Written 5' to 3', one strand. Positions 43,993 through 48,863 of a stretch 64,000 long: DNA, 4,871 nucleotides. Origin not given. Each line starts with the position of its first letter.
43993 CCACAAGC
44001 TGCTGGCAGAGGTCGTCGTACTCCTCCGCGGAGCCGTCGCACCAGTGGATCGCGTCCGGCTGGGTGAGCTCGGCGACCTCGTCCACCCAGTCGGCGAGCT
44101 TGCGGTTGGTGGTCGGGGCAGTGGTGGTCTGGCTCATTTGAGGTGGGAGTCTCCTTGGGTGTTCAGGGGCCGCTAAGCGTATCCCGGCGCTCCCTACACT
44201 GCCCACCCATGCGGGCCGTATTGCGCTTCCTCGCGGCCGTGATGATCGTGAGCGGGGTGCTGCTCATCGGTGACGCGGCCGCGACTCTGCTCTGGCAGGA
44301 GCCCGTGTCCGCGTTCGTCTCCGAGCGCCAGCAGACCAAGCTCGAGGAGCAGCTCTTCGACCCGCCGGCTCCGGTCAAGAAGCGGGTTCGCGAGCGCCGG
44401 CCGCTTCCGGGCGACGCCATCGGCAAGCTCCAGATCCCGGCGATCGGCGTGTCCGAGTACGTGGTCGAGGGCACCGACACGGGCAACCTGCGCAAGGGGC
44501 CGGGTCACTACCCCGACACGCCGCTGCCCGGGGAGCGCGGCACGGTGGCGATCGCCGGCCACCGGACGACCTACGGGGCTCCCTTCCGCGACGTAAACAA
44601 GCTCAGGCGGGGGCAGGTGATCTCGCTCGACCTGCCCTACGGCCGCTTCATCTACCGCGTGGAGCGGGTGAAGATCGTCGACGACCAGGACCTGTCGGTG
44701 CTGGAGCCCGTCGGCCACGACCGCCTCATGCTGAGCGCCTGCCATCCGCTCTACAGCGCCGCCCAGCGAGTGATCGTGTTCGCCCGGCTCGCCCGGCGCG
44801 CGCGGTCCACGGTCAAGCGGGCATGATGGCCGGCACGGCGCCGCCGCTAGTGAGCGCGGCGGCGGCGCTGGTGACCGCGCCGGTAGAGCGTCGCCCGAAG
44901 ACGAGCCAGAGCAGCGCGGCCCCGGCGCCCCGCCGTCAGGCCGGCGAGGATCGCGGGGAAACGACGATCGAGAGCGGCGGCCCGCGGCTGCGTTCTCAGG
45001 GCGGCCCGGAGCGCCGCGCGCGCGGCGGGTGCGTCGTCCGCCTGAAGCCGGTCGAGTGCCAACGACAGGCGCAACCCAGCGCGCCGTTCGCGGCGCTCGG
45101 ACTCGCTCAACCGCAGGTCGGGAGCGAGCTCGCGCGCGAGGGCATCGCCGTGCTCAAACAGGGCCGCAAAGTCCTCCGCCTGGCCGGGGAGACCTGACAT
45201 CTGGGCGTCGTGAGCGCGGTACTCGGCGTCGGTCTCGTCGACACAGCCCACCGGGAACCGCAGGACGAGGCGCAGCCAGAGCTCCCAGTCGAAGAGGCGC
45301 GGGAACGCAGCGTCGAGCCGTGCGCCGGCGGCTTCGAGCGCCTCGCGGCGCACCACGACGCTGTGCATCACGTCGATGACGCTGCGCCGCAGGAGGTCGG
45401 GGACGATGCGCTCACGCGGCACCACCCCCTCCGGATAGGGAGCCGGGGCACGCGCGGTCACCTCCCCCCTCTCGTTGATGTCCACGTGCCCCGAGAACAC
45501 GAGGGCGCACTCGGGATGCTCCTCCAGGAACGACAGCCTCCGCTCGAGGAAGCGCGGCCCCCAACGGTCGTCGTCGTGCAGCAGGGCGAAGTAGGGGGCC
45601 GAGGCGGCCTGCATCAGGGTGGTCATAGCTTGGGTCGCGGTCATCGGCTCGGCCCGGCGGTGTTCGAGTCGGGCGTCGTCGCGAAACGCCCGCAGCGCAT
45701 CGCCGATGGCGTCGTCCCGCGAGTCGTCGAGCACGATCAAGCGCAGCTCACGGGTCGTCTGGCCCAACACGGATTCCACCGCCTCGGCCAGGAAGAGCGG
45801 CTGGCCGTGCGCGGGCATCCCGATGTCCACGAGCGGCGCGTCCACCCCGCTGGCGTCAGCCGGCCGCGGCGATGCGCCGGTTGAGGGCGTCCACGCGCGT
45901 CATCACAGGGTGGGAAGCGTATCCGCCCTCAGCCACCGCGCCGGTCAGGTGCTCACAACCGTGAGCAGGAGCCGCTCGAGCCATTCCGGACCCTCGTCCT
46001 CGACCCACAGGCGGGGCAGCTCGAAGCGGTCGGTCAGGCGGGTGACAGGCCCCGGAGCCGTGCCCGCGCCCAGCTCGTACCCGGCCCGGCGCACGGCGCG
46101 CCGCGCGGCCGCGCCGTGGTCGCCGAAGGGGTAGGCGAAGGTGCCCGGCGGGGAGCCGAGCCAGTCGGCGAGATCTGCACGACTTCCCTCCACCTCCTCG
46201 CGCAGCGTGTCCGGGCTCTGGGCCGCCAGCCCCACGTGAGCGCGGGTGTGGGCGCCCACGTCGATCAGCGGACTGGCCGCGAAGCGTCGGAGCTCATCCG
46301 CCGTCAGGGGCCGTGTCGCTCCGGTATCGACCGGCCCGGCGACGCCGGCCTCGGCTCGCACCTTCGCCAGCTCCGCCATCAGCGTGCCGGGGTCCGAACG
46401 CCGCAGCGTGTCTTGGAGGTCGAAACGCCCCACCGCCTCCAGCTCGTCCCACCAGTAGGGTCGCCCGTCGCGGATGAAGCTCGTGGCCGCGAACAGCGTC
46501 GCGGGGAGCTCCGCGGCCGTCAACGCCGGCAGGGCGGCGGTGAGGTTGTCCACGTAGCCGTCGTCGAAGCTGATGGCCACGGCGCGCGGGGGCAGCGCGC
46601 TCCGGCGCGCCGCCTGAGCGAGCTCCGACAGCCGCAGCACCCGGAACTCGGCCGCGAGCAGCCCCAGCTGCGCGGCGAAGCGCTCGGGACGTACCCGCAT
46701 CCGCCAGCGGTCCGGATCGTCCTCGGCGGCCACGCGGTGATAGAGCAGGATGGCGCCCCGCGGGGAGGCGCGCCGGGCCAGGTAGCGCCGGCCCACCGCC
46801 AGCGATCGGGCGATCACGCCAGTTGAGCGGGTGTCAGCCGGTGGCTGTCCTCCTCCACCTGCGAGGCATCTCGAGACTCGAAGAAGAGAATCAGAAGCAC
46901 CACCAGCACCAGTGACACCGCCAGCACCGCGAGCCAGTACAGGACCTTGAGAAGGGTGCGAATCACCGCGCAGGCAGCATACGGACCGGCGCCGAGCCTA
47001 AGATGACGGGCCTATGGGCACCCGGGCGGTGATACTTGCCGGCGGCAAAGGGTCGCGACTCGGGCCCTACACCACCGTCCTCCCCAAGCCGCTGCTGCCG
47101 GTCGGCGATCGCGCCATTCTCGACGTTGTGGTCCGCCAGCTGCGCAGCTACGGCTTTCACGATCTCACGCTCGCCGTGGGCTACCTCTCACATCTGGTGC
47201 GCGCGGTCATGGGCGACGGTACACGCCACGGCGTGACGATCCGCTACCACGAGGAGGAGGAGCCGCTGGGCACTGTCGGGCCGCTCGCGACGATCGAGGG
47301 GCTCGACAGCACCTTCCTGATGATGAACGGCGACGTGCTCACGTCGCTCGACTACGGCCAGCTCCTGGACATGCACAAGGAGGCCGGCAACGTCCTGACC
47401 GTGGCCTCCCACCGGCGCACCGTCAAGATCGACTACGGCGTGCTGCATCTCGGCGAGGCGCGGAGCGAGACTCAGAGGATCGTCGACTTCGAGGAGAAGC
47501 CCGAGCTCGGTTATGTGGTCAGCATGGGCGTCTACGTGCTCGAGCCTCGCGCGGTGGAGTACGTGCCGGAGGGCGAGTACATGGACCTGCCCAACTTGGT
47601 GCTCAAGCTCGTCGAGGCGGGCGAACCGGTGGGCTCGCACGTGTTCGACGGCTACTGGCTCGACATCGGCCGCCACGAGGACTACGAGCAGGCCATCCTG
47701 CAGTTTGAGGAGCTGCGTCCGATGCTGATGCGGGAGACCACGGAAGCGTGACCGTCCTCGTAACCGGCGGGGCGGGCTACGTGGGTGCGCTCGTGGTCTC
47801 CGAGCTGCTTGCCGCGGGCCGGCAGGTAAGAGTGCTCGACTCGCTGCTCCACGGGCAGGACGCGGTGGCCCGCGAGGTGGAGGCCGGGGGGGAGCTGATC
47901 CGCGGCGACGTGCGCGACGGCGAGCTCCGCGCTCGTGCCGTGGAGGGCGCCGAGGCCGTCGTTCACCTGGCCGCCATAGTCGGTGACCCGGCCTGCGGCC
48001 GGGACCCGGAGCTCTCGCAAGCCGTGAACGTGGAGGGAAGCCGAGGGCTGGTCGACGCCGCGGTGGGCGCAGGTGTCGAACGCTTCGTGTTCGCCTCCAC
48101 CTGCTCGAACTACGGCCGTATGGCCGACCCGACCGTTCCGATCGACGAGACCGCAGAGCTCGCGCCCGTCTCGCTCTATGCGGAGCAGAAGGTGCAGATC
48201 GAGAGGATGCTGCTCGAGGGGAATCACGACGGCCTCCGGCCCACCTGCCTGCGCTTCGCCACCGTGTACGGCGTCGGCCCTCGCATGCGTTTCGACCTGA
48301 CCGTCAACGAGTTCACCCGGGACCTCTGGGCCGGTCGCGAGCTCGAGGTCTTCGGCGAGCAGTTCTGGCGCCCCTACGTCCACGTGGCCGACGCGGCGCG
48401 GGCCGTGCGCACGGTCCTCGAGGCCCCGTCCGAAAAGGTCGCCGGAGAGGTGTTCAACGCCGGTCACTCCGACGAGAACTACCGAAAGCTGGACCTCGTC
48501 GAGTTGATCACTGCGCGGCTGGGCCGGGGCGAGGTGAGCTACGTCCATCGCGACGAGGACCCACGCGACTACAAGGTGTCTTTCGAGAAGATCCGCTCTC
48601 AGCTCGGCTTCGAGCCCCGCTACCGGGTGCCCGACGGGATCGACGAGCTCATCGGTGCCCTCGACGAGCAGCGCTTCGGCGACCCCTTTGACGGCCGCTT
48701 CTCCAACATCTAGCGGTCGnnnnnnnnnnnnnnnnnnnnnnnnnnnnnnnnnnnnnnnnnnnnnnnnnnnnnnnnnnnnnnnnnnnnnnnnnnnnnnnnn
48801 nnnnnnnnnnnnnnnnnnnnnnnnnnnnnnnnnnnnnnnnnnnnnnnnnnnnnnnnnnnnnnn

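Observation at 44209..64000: Candidate novel system: a ~20 kb Wzx/Wzy-type glycan locus organised around a sortase and a 94-aa LPXTG mini-protein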

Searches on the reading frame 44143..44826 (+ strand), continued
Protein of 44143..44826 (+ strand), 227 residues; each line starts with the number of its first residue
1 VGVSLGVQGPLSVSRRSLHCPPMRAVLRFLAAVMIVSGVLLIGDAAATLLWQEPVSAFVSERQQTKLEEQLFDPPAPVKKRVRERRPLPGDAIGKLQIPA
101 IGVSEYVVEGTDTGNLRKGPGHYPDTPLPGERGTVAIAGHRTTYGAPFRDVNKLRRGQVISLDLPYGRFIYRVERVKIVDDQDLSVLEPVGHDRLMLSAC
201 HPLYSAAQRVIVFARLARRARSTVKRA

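Call 96: search_solved_structures(query=A4, max_evalue=0.00001, show_alignments=1)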
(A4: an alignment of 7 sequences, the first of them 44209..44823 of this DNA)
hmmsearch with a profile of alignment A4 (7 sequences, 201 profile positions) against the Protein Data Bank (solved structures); distinct sequences matched with E-value up to 0.00001: 42.
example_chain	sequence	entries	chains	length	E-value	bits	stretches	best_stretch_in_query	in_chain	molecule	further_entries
5uus_A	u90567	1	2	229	1.9e-27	99.7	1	38-148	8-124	Possible sortase-like protein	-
5go5_A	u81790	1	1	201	1.1e-21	80.8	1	69-191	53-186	sortase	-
5go6_A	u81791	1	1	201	3e-21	79.4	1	69-191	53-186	Putative secreted protein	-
4d70_A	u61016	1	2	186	3.1e-19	72.9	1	45-174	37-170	SORTASE FAMILY PROTEIN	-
9iok_A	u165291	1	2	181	6.6e-19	71.8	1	60-194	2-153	Peptidase C60, sortase A and B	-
9m4u_B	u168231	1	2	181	1.1e-18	71.1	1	60-194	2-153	Peptidase C60, sortase A and B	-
9iv0_A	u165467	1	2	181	3.5e-18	69.4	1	60-194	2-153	Peptidase C60, sortase A and B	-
5utt_A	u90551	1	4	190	4.6e-18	69.1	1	63-167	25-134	Sortase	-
9m5i_B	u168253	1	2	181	5.9e-18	68.7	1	60-194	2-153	Peptidase C60, sortase A and B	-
9j0t_A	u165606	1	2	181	2.1e-17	66.9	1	60-194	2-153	Peptidase C60, sortase A and B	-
9m5j_B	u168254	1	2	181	3.1e-17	66.4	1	60-194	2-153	Peptidase C60, sortase A and B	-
9m6n_B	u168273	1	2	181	3.5e-17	66.2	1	60-194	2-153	Peptidase C60, sortase A and B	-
5cuw_A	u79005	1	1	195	4.3e-17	65.9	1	62-194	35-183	SrtE1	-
9m2g_A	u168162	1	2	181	1.1e-16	64.6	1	60-194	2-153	Peptidase C60, sortase A and B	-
8t28_A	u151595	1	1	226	2.1e-16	63.6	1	67-185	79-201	Class C sortase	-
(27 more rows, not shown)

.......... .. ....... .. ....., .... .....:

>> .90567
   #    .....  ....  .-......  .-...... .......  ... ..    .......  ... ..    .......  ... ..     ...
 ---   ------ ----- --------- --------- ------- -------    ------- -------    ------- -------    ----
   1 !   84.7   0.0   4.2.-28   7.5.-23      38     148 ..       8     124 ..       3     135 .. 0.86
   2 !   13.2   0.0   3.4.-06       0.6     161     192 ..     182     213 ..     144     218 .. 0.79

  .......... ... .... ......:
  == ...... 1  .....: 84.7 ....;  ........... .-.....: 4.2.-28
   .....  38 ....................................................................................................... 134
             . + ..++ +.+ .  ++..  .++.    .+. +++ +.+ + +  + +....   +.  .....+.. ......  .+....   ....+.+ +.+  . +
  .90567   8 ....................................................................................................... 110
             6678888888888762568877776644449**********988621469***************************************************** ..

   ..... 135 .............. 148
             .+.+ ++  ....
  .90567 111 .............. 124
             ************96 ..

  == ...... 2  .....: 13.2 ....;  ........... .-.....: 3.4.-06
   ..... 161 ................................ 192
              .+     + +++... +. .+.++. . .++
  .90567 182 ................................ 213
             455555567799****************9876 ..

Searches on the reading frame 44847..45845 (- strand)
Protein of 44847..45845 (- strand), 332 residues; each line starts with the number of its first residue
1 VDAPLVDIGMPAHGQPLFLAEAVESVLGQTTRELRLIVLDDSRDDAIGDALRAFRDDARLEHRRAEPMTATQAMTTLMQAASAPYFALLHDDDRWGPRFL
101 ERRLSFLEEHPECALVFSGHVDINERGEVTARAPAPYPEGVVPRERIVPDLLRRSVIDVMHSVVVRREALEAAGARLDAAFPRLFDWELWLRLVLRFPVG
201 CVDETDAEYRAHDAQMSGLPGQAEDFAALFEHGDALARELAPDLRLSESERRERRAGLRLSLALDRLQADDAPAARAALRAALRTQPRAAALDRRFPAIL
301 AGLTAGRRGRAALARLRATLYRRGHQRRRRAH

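Call 5: search_protein_families(library=pfam, proteins=[window:44847-45845:-], max_evalue=0.01)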
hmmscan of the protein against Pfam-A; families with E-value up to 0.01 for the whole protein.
window:44847-45845:- (332 aa): 3 families
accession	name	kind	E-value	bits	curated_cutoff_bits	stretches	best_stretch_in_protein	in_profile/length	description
PF00535.33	Glycos_transf_2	-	2.1e-14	54.3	23.3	1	8-171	2-165/168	Glycosyl transferase family 2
PF13641.12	Glyco_tranf_2_3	-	8.1e-05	23.2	27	1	12-194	9-195/230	Glycosyltransferase like family 2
PF10111.15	Glyco_tranf_2_2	-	0.00043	20.3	27.3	1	21-221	17-227/276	Glycosyltransferase like family 2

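Call 7: search_protein_families(library=ncbifam, proteins=[window:44847-45845:-], max_evalue=0.01)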
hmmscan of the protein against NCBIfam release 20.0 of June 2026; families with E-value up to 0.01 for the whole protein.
window:44847-45845:- (332 aa): 7 families
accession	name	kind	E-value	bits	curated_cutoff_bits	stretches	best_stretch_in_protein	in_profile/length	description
NF047683.1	TeichurnBiosyTuaG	equivalog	1.9e-15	57.2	400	1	3-217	5-211/252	teichuronic acid biosynthesis protein TuaG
NF053739.1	GlytfEpsEBac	equivalog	1.2e-11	44.1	450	1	18-194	15-186/265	glycosyltransferase EpsE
TIGR04440.1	glyco_TIGR04440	domain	1e-05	25.4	70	1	10-119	6-118/215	TIGR00180 family glycosyltransferase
NF007453.0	PRK10018.1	equivalog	2.3e-05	24.2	382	1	2-132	4-134/280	colanic acid biosynthesis glycosyltransferase WcaA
TIGR04017.1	WcaA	equivalog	3.1e-05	23.7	495.75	1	2-131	3-132/279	colanic acid biosynthesis glycosyltransferase WcaA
NF050050.1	ProtGlycPglI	equivalog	0.0051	16.2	500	1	6-95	4-96/306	GalNAc(5)-diNAcBac-PP-undecaprenol beta-1,3-glucosyltransferase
NF007482.0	PRK10073.1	equivalog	0.0079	15.2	423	0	11-106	13-109/334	glycosyltransferase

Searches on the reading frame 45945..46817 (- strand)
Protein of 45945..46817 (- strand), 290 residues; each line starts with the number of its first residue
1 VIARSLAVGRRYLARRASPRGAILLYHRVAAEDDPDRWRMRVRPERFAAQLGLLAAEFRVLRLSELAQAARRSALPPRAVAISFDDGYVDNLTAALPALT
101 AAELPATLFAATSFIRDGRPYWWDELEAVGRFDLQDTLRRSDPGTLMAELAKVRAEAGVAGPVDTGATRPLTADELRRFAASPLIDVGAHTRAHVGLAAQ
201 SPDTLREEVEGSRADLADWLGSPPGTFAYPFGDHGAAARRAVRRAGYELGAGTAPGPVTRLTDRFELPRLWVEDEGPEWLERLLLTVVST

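Call 5: search_protein_families(library=pfam, proteins=[window:45945-46817:-], max_evalue=0.01)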
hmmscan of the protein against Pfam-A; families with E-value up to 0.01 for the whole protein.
window:45945-46817:- (290 aa): 1 family
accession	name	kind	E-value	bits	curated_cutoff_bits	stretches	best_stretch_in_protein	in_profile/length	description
PF01522.26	Polysacc_deac_1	-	6.2e-21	75.1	23.1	1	75-248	4-122/124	Polysaccharide deacetylase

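Call 7: search_protein_families(library=ncbifam, proteins=[window:45945-46817:-], max_evalue=0.01)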
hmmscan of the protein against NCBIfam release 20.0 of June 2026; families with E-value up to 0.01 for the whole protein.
window:45945-46817:- (290 aa): 6 families
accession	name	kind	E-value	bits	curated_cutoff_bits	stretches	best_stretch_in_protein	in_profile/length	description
TIGR03938.2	deacetyl_PgaB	equivalog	3.1e-14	52.2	321.9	1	23-116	5-102/621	poly-beta-1,6-N-acetyl-D-glucosamine N-deacetylase PgaB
NF011177.0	PRK14582.1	equivalog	1.2e-11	43.6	923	1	24-113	52-142/671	poly-beta-1,6-N-acetyl-D-glucosamine N-deacetylase PgaB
TIGR03933.1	PIA_icaB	equivalog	1.8e-08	34.2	248.35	1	42-116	35-110/245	intercellular adhesin biosynthesis polysaccharide N-deacetylase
NF050820.1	PolSacchBiosHfsH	equivalog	2.1e-07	30.8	400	1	172-278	82-186/249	oligosaccharide deacetylase HfsH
NF011176.0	PRK14581.1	equivalog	3.1e-07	28.9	1091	1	23-115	51-144/673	poly-beta-1,6-N-acetyl-D-glucosamine N-deacetylase PgaB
TIGR02764.1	spore_ybaN_pdaB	equivalog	0.00081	19.2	237.4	0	186-248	60-122/191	polysaccharide deacetylase family sporulation protein PdaB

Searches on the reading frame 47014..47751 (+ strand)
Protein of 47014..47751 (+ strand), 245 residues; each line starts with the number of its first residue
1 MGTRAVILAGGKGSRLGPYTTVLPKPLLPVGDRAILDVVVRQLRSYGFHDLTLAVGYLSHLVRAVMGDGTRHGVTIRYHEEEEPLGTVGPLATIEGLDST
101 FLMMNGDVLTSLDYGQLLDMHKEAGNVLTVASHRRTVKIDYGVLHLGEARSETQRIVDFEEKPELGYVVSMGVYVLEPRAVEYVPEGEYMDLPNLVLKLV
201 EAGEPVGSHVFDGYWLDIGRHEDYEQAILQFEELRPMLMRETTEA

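Call 5: search_protein_families(library=pfam, proteins=[window:47014-47751:+], max_evalue=0.01)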
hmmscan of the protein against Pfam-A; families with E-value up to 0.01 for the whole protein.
window:47014-47751:+ (245 aa): 2 families
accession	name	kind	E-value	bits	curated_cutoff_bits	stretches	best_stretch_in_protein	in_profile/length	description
PF00483.29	NTP_transferase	-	1.4e-38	133.4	21.2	1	5-230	2-241/245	Nucleotidyl transferase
PF12804.13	NTP_transf_3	-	7e-11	43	27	1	5-134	1-124/160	MobA-like NTP transferase domain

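Call 7: search_protein_families(library=ncbifam, proteins=[window:47014-47751:+], max_evalue=0.01)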
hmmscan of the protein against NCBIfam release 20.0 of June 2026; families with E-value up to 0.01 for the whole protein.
window:47014-47751:+ (245 aa): 35 families (the best 25 are shown)
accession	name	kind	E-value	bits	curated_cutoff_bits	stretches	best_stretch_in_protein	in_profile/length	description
NF052502.1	man1P_GTase_Rv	exception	5.8e-35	120.8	440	1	4-226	2-225/352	mannose-1-phosphate guanylyltransferase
TIGR03992.1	Arch_glmU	subfamily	2.3e-33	115.6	292.1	1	4-223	2-219/393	bifunctional sugar-1-phosphate nucleotidylyltransferase/acetyltransferase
NF045761.1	NAMPUrTaseMurU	equivalog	3.6e-32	112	250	1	4-226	2-222/226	N-acetylmuramate alpha-1-phosphate uridylyltransferase MurU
NF041313.1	UDPGP_AglF_Halo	equivalog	2e-24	86.3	400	1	4-227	2-230/234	UTP--glucose-1-phosphate uridylyltransferase AglF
TIGR01208.1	rmlA_long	equivalog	2.5e-21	76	320.25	1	4-228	1-231/353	glucose-1-phosphate thymidylyltransferase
TIGR02091.1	glgC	equivalog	1.2e-18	67.3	424.9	2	100-236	115-264/364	glucose-1-phosphate adenylyltransferase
NF049965.1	GlMnHpPGnyltfHddC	equivalog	1.4e-18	67.3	300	1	4-227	2-217/221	D-glycero-D-manno-heptose 1-phosphate guanosyltransferase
TIGR02623.1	G1P_cyt_trans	equivalog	1.5e-18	67.2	300.25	2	4-65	2-63/255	glucose-1-phosphate cytidylyltransferase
NF003670.0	PRK05293.1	equivalog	2.4e-18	66.3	470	2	100-231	119-258/382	glucose-1-phosphate adenylyltransferase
NF041173.1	Sug_nt_acttase_Thmprot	equivalog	1.2e-16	60.7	600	1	4-221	2-217/405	bifunctional sugar-1-phosphate nucleotidylyltransferase/acetyltransferase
NF002772.0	PRK02862.1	equivalog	5.5e-16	58.3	537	2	167-233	206-275/429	glucose-1-phosphate adenylyltransferase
TIGR01207.1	rmlA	equivalog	2.3e-13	49.9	360.65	1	5-226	2-231/286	glucose-1-phosphate thymidylyltransferase RfbA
NF001947.0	PRK00725.1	subfamily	3.9e-12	45.7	470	2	101-176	132-215/426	glucose-1-phosphate adenylyltransferase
NF002023.0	PRK00844.1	subfamily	3e-11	42.8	458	2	5-62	9-67/408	glucose-1-phosphate adenylyltransferase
TIGR01099.1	galU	equivalog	9.6e-10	38.5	326.8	2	4-56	3-55/261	UTP--glucose-1-phosphate uridylyltransferase GalU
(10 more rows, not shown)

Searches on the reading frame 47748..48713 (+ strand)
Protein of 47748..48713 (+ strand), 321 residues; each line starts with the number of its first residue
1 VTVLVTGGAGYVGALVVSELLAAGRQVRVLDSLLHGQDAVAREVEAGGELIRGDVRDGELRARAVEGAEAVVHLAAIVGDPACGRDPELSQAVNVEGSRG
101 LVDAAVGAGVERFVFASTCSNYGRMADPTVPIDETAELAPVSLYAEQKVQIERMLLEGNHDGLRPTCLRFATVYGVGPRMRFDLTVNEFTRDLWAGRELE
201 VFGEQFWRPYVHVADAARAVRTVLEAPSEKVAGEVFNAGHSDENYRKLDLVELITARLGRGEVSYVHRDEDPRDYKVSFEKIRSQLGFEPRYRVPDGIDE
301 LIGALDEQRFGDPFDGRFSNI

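Call 5: search_protein_families(library=pfam, proteins=[window:47748-48713:+], max_evalue=0.01)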
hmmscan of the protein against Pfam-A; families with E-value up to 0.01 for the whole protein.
window:47748-48713:+ (321 aa): 8 families
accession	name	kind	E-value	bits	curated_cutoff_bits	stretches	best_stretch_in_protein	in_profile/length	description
PF01370.27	Epimerase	-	9.4e-46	156.6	20.9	1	3-239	1-240/240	NAD dependent epimerase/dehydratase family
PF01073.25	3Beta_HSD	-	1.6e-24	86.9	22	1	4-186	1-194/280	3-beta hydroxysteroid dehydrogenase/isomerase family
PF16363.11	GDP_Man_Dehyd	-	8.4e-23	81.8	27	1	4-300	1-331/332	GDP-mannose 4,6 dehydratase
PF04321.23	RmlD_sub_bind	-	1.9e-15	57.2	27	1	1-257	1-230/287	RmlD substrate binding domain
PF05368.20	NmrA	-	9.9e-15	55.3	27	1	2-125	4-114/298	NmrA-like family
PF13460.12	NAD_binding_10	-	6.6e-11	42.9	27.2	1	7-157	1-133/184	NAD(P)H-binding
PF02719.21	Polysacc_synt_2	-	1.8e-10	40.9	20.2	1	3-119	1-129/293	Polysaccharide biosynthesis protein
PF07993.18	NAD_binding_4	-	0.00087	19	20.1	0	5-30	1-26/258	Male sterility protein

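Call 7: search_protein_families(library=ncbifam, proteins=[window:47748-48713:+], max_evalue=0.01)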
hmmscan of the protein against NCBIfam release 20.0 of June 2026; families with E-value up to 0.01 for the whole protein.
window:47748-48713:+ (321 aa): 34 families (the best 25 are shown)
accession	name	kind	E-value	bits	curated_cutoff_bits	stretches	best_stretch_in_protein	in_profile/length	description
TIGR01179.1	galE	equivalog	1.3e-33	116.2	262.3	1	3-293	2-312/332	UDP-glucose 4-epimerase GalE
TIGR01181.1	dTDP_gluc_dehyt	equivalog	1.9e-26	92.9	365.1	1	3-302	2-308/321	dTDP-glucose 4,6-dehydratase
TIGR04180.1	EDH_00030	hypoth_equivalog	2e-24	86.2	475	1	3-260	1-258/297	NAD-dependent 4,6-dehydratase LegB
TIGR03466.1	HpnA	hypoth_equivalog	1e-21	77.2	367.65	1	1-160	1-157/327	hopanoid-associated sugar epimerase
NF007956.0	PRK10675.1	subfamily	1.1e-17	64.2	394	1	1-157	1-162/338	UDP-glucose 4-epimerase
NF043036.1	ErythonDh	equivalog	1.3e-17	64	325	1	1-157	1-162/321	D-erythronate dehydrogenase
TIGR02197.1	heptose_epim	equivalog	1.9e-17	63.4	274.6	1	3-302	1-310/316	ADP-glyceromanno-heptose 6-epimerase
NF042422.1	oxyalk_red_OleD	equivalog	4.1e-17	62.6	580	1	1-179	1-174/329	2-alkyl-3-oxoalkanoate reductase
NF052578.1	StrlDmthSdmBMthl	equivalog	1.1e-14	55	600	1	1-141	1-134/328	sterol demethylase protein SdmB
NF041293.1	G6PDh_Azf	equivalog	2.9e-14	53.1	400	1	2-121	4-118/252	NAD-dependent glucose-6-phosphate dehydrogenase Azf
NF042423.1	oxyalk_red_Shew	equivalog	3.3e-14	52.7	580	1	2-175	10-176/331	2-alkyl-3-oxoalkanoate reductase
TIGR03589.1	PseB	equivalog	1.3e-12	47.4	407.75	1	2-292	6-277/324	UDP-N-acetylglucosamine 4,6-dehydratase (inverting)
TIGR01214.1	rmlD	equivalog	2.3e-12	46.6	224.05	1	2-230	1-203/285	dTDP-4-dehydrorhamnose reductase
NF011728.1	PRK15181.1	equivalog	2e-10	40.2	760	1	3-149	18-170/348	Vi polysaccharide biosynthesis UDP-N-acetylglucosaminuronic acid C-4 epimerase TviC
TIGR01746.1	Thioester-redct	subfamily_domain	2.3e-09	37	213.35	1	65-252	86-275/371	thioester reductase domain-containing protein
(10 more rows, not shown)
